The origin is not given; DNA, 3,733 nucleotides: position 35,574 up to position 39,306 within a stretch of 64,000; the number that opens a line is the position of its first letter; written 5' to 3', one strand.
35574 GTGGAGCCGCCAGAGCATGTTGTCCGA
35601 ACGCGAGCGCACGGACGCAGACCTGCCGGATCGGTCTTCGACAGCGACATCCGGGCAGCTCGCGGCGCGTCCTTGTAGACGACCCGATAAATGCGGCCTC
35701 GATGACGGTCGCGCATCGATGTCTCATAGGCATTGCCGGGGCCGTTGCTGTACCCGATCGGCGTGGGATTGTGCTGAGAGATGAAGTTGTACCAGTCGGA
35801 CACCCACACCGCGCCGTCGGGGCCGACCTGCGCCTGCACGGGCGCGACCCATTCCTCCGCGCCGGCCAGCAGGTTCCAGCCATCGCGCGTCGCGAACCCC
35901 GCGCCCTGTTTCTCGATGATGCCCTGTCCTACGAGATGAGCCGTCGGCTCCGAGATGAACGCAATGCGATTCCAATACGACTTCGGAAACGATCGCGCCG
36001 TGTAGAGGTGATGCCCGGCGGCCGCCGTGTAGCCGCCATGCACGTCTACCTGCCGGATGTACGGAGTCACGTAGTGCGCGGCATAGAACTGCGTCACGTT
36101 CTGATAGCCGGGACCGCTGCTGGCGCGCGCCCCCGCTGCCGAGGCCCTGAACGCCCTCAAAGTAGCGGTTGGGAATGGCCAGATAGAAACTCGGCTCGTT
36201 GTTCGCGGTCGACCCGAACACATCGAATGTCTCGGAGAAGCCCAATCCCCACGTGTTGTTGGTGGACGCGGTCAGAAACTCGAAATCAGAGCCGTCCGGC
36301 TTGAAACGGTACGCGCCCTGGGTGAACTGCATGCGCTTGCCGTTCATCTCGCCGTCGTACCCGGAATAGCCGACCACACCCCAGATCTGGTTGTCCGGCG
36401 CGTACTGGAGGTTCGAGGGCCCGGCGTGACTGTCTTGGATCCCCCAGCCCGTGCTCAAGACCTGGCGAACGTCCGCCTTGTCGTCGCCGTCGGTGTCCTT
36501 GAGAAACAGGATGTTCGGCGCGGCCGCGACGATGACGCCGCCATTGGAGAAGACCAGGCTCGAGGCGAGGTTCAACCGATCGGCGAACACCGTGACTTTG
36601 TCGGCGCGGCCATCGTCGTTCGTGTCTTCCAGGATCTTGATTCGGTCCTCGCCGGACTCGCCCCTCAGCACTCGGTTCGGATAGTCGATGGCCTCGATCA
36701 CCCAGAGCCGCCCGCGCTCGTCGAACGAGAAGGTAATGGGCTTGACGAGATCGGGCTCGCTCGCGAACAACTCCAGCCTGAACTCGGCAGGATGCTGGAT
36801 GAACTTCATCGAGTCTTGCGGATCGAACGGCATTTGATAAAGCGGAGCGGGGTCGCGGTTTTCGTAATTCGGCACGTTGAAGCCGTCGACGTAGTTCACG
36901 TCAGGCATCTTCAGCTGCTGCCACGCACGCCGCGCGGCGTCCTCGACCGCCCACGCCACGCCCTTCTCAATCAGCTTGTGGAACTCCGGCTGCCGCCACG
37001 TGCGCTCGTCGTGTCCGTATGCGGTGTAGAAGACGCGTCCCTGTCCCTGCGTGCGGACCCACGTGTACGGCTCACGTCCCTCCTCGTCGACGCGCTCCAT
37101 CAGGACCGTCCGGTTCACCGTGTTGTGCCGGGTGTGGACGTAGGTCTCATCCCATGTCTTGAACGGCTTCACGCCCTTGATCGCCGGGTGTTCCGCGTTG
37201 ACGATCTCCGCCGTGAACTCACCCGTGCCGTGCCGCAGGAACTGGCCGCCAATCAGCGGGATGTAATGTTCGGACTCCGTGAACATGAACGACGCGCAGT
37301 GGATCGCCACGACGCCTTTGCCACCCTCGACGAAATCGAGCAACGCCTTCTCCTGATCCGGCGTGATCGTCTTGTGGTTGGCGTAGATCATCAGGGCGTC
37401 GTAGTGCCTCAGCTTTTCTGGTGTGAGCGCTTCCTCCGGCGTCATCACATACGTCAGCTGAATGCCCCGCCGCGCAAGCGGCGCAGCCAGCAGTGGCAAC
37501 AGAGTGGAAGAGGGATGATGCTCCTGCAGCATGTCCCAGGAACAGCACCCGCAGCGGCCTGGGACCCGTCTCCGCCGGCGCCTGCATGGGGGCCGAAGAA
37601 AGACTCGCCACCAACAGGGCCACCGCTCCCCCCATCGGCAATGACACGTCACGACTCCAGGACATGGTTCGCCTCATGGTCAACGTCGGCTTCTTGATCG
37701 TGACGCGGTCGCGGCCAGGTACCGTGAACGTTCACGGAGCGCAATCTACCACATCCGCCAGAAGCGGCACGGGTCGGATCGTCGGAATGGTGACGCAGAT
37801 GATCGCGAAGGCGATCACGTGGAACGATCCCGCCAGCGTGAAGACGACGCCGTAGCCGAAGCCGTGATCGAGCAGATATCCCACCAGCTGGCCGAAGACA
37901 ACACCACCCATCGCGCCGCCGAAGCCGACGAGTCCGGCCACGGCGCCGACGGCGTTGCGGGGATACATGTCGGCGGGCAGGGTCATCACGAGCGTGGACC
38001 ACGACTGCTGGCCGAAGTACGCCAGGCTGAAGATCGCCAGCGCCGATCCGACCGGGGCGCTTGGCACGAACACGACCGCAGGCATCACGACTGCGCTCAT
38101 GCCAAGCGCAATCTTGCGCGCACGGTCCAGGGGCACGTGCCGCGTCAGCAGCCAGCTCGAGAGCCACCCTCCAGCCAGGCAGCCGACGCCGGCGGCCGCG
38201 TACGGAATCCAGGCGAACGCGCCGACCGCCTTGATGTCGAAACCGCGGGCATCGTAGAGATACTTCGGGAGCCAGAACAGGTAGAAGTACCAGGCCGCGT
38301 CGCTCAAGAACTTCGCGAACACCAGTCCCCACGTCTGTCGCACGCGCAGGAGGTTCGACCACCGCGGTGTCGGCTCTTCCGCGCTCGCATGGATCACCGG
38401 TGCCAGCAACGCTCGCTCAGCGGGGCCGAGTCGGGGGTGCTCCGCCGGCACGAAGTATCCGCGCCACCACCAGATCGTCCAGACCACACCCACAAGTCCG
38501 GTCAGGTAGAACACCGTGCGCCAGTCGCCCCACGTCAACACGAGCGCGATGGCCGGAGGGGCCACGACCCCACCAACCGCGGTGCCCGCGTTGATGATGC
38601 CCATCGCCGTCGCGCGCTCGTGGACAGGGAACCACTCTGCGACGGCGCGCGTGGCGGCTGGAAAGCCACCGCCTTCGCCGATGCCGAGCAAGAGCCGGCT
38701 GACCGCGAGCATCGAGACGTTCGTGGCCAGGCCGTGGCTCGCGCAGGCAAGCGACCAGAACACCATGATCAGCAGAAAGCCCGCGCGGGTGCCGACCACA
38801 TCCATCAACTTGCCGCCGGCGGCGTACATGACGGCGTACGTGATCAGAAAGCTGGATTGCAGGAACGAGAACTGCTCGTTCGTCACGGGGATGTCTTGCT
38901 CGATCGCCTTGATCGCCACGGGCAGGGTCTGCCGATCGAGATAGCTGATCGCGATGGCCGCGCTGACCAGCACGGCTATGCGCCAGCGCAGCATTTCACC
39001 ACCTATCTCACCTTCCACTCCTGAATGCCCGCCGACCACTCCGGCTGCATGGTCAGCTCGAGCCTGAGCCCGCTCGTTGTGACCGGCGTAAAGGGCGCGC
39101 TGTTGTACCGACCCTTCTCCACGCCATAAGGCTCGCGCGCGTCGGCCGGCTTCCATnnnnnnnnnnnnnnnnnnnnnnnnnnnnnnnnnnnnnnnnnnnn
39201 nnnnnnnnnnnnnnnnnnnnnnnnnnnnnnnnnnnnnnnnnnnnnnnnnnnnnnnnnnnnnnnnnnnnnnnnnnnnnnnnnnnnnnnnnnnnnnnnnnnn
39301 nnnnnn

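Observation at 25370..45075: A 16-bp palindrome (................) recurs four times at control positions, suggesting a LacI-type regulon over 20 kb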

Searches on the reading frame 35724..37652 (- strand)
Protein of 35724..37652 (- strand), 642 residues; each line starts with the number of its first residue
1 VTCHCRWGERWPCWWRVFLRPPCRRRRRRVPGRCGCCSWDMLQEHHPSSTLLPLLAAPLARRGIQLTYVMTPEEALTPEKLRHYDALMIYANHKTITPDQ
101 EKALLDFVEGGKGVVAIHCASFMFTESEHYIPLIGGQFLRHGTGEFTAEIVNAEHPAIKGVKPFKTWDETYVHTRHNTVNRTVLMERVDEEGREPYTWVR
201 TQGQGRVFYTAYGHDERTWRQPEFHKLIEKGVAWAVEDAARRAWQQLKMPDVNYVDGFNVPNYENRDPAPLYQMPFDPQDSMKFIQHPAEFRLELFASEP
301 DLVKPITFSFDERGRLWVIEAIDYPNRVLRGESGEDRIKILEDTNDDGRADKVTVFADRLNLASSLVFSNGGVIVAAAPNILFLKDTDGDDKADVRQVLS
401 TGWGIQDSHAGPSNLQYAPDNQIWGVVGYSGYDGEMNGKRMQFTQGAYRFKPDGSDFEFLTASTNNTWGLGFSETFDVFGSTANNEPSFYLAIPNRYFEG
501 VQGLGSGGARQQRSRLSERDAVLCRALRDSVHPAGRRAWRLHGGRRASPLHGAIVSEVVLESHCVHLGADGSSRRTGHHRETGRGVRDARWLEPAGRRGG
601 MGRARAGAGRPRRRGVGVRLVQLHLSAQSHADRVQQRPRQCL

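Call 6: search_protein_families(library=pfam, proteins=[window:35724-37652:-])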
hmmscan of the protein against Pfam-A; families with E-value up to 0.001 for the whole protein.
window:35724-37652:- (642 aa): 2 families
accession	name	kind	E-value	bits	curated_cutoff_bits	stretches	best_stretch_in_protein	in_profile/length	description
PF23500.1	DUF7133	-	2.2e-72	244.9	27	1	278-501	2-223/385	Domain of unknown function (DUF7133)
PF06283.17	ThuA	-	1.8e-36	126.8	33.4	1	44-235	12-209/209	Trehalose utilisation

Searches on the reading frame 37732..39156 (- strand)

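Call 6: search_protein_families(library=pfam, proteins=[window:37732-39156:-])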
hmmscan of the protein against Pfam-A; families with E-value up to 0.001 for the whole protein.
window:37732-39156:- (474 aa): 2 families
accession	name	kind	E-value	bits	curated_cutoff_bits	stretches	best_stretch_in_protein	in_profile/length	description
PF07690.21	MFS_1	-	4.6e-54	184.1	33.4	2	66-421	3-346/347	Major Facilitator Superfamily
PF00083.30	Sugar_tr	-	3.7e-10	39.7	22.3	1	51-231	7-189/452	Sugar (and other) transporter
